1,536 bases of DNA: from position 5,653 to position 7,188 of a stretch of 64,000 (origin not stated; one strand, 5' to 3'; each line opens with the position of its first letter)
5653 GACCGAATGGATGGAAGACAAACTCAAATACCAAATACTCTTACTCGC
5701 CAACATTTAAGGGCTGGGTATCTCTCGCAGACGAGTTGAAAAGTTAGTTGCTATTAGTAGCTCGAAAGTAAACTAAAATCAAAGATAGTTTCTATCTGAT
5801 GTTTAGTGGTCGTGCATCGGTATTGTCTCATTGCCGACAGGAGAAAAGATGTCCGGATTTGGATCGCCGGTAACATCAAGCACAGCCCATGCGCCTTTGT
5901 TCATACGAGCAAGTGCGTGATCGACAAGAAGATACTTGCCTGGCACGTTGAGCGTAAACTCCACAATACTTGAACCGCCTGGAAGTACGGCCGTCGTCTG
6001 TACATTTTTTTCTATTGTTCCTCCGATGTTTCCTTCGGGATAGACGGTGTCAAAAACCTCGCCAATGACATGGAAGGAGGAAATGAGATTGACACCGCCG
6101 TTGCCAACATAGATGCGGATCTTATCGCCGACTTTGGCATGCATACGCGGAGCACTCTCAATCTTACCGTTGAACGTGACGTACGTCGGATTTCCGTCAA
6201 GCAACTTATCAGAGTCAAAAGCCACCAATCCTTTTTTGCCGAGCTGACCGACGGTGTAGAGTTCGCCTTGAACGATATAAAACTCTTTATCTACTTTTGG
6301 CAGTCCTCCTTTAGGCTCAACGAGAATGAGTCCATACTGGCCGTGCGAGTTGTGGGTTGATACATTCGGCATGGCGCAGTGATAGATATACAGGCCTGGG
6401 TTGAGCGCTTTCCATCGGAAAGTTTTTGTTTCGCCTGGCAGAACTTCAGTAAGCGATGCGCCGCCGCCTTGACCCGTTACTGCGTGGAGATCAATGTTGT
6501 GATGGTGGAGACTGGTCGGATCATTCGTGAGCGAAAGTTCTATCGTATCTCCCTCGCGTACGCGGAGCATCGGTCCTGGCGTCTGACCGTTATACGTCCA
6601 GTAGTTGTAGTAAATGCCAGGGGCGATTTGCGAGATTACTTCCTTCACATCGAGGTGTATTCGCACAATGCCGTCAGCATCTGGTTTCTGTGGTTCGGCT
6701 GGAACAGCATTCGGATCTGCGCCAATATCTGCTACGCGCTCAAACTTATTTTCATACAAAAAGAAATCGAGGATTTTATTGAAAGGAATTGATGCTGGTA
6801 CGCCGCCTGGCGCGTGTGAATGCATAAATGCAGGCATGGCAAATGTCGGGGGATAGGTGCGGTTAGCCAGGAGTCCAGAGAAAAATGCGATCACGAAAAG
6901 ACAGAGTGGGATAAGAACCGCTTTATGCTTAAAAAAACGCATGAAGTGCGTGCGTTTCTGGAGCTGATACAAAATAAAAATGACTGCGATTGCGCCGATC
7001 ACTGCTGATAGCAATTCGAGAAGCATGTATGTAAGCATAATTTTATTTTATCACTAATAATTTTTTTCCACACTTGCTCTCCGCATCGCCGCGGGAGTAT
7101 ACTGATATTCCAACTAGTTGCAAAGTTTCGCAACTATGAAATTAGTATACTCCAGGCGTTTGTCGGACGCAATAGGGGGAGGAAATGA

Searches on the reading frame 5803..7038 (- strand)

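Call 47: search_protein_families(library=pfam, proteins=[window:5803-7038:-], max_evalue=0.001)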
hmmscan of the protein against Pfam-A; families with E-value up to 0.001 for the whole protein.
window:5803-7038:- (411 aa): 2 families
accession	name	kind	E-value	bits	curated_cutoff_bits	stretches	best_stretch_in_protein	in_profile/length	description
PF07732.21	Cu-oxidase_3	-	7.3e-16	58.7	21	1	145-243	16-117/119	Multicopper oxidase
PF07731.20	Cu-oxidase_2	-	1.2e-10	41.7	20.4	1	150-242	24-135/137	Multicopper oxidase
